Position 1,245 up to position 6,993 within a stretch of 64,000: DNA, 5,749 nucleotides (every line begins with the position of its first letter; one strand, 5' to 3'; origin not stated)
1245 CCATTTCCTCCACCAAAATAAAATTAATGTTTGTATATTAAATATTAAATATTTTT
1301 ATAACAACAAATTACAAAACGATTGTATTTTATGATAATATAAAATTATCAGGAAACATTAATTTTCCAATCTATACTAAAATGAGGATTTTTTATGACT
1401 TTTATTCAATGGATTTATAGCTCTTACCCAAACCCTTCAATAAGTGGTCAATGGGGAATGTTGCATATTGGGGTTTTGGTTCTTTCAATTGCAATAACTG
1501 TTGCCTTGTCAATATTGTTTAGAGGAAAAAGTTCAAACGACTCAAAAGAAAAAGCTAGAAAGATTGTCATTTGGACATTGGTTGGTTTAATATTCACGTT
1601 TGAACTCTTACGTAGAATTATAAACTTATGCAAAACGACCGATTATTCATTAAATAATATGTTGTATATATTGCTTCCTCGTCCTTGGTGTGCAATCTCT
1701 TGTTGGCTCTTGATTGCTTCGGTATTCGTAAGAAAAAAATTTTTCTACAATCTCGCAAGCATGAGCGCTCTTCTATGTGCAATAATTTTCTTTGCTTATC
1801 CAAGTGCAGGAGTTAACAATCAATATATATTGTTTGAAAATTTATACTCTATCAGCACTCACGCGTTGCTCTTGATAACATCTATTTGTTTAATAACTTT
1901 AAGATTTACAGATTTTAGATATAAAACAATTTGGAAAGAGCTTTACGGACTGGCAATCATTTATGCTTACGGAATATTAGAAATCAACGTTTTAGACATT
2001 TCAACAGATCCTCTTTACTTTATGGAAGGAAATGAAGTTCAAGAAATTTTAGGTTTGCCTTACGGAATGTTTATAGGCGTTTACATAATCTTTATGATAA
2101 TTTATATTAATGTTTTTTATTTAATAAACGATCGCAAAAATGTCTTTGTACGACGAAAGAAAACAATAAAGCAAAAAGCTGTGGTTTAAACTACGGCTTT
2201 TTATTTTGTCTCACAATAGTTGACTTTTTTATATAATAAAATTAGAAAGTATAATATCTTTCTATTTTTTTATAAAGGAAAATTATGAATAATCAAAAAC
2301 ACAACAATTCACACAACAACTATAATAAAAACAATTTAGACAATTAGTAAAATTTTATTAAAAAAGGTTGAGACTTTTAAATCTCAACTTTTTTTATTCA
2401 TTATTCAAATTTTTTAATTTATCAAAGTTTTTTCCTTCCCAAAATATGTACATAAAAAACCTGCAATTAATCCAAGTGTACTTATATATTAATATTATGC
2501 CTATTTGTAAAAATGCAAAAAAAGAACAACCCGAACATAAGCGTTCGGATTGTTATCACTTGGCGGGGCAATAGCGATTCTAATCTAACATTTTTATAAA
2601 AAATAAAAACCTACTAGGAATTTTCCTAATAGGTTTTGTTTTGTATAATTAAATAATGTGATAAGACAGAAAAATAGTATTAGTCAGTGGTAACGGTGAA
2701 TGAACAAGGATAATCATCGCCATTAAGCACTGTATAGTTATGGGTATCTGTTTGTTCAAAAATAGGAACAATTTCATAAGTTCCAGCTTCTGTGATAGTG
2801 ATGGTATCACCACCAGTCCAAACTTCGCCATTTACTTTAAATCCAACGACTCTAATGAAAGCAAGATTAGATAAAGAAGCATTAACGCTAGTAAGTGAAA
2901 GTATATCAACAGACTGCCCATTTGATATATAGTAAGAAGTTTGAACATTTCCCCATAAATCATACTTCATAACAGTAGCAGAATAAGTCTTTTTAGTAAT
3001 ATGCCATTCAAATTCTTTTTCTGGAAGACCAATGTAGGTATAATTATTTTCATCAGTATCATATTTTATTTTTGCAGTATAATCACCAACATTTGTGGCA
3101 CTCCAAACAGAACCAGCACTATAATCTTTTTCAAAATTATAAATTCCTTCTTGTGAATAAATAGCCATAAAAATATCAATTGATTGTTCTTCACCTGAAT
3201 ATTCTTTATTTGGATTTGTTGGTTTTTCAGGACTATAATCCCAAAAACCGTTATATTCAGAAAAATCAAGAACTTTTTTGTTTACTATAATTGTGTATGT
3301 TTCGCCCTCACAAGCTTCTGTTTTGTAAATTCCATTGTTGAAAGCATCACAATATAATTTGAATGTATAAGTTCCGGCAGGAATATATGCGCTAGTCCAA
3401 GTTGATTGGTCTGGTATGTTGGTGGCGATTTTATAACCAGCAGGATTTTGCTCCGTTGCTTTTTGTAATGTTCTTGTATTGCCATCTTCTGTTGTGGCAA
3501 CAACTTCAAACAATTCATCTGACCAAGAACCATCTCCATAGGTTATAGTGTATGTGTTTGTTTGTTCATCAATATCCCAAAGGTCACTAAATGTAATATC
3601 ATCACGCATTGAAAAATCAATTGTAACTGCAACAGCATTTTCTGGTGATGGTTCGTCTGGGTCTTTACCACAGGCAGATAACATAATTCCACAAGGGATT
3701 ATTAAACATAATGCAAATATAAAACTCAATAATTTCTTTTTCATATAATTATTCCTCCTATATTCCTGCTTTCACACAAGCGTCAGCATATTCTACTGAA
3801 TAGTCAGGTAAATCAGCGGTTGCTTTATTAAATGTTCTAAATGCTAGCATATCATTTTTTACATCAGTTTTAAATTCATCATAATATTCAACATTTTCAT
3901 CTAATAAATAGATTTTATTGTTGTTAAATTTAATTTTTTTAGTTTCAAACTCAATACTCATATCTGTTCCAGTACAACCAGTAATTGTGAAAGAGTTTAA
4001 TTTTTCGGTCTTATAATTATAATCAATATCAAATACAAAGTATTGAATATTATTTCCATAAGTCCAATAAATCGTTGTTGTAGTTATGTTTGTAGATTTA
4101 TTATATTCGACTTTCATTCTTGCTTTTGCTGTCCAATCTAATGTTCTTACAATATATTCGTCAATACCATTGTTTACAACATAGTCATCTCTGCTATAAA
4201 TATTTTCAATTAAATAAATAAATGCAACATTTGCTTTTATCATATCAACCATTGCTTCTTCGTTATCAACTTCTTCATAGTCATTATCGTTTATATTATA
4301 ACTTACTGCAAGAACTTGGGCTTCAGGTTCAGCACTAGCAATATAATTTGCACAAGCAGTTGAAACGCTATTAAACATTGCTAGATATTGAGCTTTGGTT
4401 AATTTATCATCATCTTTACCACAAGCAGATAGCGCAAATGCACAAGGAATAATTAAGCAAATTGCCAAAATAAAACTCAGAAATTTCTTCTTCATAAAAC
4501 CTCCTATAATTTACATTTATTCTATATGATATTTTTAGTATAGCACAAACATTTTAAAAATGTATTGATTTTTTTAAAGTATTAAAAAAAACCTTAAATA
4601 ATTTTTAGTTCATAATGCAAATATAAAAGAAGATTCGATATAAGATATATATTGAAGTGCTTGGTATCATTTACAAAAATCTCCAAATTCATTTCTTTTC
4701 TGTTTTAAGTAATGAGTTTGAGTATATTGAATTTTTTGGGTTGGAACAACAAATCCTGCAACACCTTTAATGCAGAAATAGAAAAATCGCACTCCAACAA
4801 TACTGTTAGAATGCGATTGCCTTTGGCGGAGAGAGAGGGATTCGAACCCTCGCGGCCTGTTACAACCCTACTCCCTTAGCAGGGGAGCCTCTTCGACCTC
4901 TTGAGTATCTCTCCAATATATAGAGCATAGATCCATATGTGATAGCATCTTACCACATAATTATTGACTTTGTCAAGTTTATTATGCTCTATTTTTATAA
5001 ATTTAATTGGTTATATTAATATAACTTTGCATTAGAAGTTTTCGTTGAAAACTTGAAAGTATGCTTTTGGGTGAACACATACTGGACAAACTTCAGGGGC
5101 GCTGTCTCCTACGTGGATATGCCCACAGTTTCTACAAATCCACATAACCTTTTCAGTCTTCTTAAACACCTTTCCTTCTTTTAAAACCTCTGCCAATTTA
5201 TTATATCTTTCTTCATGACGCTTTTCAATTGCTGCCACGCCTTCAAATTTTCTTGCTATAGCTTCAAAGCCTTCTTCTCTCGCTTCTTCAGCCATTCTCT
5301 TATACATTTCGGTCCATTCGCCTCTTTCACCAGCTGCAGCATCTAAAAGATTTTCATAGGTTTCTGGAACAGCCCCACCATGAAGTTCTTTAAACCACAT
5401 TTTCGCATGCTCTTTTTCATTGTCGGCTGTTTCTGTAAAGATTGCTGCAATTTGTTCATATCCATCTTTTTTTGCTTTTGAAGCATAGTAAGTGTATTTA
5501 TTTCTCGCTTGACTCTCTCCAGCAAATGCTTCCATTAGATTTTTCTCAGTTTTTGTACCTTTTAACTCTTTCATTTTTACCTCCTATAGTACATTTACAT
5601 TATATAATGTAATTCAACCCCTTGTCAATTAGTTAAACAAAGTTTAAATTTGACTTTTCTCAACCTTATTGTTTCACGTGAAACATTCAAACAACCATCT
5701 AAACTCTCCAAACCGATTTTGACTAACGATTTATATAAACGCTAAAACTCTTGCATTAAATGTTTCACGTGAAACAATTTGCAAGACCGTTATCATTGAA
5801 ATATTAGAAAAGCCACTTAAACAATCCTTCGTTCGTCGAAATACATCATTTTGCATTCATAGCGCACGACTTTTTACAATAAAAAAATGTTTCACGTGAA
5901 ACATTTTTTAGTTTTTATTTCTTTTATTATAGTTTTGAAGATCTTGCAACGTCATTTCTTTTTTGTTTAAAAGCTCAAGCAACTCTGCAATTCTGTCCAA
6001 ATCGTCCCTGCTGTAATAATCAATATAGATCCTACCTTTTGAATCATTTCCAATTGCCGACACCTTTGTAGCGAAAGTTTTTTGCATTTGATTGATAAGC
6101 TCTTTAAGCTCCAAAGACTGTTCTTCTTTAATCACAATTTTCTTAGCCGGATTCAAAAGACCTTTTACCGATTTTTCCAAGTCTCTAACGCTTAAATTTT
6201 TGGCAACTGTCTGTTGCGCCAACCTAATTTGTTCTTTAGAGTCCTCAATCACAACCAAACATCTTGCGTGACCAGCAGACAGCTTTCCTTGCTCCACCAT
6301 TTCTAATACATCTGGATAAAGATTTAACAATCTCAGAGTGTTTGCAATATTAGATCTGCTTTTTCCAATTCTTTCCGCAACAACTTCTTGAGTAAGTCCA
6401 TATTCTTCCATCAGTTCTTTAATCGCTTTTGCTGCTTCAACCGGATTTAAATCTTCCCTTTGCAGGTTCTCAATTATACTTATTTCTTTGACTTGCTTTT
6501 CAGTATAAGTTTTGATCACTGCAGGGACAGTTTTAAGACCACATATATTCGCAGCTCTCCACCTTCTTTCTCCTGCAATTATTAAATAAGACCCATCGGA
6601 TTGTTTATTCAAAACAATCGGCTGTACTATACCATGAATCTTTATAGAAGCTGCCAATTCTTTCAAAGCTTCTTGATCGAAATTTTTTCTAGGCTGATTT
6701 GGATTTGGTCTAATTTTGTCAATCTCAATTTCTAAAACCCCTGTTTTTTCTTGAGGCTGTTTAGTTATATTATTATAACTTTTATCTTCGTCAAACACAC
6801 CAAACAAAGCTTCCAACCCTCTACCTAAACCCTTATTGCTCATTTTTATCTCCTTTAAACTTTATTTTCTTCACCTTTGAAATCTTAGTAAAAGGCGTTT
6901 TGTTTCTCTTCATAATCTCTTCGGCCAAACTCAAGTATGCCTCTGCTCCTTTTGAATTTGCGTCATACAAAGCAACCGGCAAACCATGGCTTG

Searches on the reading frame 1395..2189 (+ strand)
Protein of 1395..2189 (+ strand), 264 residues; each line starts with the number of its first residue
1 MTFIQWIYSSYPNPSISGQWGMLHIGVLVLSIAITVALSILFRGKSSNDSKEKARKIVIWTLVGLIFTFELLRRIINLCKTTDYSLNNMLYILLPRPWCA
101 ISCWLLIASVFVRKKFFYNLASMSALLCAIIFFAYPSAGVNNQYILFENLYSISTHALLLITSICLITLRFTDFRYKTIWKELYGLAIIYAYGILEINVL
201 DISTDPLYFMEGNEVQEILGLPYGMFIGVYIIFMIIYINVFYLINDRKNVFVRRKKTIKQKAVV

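Call 83: search_protein_families(library=pfam, proteins=[window:1395-2189:+], max_evalue=0.001)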
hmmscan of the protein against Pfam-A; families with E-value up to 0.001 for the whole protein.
window:1395-2189:+ (264 aa): 1 family
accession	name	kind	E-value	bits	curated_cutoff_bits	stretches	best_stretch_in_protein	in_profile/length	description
PF14808.11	TMEM164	-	9e-09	35.6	25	1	21-240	3-215/217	TMEM164 family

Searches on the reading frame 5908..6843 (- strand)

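Call 83: search_protein_families(library=pfam, proteins=[window:5908-6843:-], max_evalue=0.001)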
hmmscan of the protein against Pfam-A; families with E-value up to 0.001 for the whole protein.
window:5908-6843:- (311 aa): 7 families
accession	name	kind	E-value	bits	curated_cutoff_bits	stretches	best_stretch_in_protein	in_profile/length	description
PF17762.8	HTH_ParB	-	6.9e-37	126.1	22.6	1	130-229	1-100/102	ParB HTH domain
PF02195.25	ParB_N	-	7.7e-34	116.1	26.3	1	36-128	3-95/95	ParB N-terminal domain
PF01381.28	HTH_3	-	5.3e-05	23.6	23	1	141-167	1-27/55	Helix-turn-helix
PF13411.12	MerR_1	-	8.1e-05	23.1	21.6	0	275-305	36-65/69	MerR HTH family regulatory protein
PF12844.13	HTH_19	-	0.0003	21.1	30.2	1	139-168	2-31/64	Helix-turn-helix domain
PF23552.2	ParB_C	-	0.00044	20.1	23.8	1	245-289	4-49/50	ParB dimerisation domain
PF13560.12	HTH_31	-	0.0008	20.1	27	0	141-169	6-34/64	Helix-turn-helix domain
